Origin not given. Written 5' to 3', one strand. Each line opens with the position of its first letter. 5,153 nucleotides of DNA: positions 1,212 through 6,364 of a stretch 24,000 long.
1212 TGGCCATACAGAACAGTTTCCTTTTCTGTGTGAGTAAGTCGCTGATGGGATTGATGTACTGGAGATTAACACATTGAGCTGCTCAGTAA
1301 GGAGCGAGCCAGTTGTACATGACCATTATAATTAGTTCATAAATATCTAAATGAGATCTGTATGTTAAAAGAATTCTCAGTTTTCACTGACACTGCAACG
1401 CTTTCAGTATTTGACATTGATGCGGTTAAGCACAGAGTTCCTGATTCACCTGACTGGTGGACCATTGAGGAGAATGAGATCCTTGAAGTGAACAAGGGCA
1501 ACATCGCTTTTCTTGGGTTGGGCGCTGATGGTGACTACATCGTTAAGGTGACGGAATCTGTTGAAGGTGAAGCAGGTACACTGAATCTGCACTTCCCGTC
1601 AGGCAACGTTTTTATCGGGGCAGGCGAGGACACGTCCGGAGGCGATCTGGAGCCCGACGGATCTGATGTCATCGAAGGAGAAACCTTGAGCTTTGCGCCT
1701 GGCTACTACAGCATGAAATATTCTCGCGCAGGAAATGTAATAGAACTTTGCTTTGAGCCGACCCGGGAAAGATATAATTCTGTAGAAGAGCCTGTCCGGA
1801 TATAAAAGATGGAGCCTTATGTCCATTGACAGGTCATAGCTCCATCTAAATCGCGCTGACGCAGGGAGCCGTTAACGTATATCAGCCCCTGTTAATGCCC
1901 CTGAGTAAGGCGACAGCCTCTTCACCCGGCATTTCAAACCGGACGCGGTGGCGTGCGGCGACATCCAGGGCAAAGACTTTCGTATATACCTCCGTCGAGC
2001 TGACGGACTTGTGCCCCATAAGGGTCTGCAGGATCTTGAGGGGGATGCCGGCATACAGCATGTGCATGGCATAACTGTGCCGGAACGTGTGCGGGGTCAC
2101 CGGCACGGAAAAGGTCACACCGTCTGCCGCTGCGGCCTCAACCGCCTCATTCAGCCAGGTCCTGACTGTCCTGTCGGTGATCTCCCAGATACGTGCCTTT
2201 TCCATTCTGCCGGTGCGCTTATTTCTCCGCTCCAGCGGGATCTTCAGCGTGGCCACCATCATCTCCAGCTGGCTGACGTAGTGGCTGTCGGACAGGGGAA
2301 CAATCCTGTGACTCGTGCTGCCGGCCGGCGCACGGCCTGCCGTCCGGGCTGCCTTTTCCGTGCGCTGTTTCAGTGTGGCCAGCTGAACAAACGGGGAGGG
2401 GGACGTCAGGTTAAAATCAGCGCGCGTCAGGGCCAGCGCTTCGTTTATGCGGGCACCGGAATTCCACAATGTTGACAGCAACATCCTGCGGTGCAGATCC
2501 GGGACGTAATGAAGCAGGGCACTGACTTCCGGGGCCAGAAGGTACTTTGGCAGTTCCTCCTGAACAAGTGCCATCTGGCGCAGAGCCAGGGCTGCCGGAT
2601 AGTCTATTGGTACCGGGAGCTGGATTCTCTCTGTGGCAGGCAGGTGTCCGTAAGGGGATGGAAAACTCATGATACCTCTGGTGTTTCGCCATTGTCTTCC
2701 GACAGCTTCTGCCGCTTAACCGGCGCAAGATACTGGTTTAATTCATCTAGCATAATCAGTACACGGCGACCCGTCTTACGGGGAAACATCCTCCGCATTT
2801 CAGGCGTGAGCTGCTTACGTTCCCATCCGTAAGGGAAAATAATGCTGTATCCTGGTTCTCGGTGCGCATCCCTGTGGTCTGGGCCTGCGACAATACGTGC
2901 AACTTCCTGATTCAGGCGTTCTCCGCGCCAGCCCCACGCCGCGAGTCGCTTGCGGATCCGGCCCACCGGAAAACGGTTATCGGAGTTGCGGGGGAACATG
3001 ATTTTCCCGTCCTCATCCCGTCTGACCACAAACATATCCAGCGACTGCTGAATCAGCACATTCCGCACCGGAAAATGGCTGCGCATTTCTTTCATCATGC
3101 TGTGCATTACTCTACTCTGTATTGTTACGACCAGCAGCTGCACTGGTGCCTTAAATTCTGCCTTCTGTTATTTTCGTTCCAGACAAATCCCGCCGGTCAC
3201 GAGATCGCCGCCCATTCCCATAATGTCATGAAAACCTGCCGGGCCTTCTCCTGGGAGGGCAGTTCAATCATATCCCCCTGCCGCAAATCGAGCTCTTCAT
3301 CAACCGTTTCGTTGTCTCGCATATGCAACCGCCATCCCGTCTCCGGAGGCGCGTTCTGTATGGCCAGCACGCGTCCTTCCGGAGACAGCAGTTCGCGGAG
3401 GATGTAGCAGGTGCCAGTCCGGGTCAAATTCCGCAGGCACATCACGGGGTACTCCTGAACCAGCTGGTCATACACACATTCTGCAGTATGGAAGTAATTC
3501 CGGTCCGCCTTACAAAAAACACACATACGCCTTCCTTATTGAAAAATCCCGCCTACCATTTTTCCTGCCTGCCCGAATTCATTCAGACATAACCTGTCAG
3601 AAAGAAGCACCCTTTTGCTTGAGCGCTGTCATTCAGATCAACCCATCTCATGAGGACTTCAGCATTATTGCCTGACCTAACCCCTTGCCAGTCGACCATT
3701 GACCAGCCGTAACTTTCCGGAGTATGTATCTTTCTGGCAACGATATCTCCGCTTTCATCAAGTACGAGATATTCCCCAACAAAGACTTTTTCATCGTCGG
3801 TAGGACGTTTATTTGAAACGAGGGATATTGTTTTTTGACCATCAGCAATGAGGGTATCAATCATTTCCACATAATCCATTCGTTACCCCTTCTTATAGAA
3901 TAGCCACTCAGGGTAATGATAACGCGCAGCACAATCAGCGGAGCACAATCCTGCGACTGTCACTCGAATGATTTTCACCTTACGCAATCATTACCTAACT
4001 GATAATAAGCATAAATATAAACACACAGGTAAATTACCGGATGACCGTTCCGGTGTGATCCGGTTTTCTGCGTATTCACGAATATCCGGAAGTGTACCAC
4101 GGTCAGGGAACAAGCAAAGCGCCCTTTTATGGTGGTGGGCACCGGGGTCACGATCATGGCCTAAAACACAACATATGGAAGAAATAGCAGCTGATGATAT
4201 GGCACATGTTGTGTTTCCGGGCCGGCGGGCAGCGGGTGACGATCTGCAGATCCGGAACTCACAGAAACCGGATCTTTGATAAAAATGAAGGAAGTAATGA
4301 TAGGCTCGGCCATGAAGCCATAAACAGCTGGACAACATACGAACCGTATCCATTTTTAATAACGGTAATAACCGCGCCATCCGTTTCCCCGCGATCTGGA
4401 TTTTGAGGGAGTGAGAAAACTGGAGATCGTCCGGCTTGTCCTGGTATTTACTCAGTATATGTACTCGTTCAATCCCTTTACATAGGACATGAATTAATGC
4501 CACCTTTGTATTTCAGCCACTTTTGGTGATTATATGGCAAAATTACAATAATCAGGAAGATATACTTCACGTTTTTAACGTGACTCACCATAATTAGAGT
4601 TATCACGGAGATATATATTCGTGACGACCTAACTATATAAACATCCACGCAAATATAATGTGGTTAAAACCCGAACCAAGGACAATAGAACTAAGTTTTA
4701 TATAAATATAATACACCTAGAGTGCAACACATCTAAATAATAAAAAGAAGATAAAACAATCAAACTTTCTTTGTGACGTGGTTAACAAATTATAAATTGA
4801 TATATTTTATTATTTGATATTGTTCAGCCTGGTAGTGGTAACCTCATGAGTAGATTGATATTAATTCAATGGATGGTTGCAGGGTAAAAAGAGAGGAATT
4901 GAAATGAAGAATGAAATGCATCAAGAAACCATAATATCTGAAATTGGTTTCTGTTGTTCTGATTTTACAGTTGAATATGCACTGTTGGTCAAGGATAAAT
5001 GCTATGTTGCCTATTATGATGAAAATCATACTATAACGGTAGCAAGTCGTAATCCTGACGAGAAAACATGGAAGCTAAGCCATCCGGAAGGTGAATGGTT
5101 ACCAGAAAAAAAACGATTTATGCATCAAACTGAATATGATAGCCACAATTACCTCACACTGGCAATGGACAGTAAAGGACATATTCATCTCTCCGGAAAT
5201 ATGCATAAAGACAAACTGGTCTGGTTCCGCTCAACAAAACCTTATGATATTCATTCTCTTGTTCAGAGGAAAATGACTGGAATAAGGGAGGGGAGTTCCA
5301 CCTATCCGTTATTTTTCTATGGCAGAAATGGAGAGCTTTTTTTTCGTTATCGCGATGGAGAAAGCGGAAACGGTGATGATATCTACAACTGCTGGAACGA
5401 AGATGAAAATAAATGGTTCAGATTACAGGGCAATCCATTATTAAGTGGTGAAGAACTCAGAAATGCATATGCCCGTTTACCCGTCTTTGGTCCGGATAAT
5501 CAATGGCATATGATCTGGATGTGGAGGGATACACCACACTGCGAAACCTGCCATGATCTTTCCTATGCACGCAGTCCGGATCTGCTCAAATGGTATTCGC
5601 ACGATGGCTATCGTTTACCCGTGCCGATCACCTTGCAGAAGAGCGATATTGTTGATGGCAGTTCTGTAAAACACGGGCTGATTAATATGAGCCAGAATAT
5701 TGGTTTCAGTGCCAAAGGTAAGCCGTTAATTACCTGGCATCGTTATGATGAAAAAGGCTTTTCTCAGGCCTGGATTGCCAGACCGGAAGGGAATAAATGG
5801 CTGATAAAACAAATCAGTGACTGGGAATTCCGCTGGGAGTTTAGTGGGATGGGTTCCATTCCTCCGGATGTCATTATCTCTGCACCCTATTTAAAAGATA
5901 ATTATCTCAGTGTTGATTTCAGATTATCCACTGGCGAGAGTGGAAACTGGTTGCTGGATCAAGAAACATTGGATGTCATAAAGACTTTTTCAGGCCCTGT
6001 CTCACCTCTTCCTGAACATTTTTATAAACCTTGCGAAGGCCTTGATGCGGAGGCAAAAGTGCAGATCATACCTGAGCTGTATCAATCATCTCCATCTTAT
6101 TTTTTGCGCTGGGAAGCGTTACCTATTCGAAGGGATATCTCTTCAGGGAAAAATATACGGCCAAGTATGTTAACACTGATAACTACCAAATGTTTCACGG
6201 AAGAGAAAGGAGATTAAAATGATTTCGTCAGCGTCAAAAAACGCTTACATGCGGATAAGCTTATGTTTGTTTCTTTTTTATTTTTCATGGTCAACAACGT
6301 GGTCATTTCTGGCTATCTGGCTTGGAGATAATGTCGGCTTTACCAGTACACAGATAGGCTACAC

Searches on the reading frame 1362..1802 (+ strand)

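Call 20: search_protein_families(library=pfam, proteins=[window:1362-1802:+], max_evalue=0.001)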
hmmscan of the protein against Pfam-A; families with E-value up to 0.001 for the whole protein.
window:1362-1802:+ (147 aa): 1 family
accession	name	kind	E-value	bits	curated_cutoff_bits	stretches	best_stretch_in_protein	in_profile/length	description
PF19923.4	DUF6386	-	5.6e-55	185.4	25.9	1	1-147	1-145/145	Family of unknown function (DUF6386)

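Call 50: search_protein_families(library=padloc, proteins=[window:1362-1802:+], max_evalue=0.01)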
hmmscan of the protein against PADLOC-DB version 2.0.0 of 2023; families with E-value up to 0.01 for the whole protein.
window:1362-1802:+ (147 aa): 0 families

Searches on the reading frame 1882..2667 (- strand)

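Call 20: search_protein_families(library=pfam, proteins=[window:1882-2667:-], max_evalue=0.001)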
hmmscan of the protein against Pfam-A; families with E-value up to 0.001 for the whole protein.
window:1882-2667:- (261 aa): 1 family
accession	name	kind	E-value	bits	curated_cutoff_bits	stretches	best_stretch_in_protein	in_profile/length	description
PF00589.27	Phage_integrase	-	2.4e-18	67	27.1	1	42-231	2-168/172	Phage integrase family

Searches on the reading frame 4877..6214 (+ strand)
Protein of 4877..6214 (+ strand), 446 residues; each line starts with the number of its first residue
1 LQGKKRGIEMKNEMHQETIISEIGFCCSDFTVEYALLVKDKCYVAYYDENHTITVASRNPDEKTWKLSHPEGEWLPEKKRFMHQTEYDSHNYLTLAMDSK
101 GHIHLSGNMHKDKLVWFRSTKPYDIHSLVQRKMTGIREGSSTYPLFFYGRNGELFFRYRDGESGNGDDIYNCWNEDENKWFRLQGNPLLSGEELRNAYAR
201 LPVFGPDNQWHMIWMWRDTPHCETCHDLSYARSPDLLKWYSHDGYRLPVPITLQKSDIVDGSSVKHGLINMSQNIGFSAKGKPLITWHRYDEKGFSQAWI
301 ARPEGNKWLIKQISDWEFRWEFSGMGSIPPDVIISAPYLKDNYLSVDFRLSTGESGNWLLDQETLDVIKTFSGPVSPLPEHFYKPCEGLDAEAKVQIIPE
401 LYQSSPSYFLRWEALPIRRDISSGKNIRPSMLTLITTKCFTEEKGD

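Call 20: search_protein_families(library=pfam, proteins=[window:4877-6214:+], max_evalue=0.001)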
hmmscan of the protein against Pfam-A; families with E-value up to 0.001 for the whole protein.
window:4877-6214:+ (446 aa): 1 family
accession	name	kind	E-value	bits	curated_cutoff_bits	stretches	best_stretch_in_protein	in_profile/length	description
PF15892.11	BNR_4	-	2.3e-71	240.8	27.3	1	42-316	2-272/272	BNR repeat-containing family member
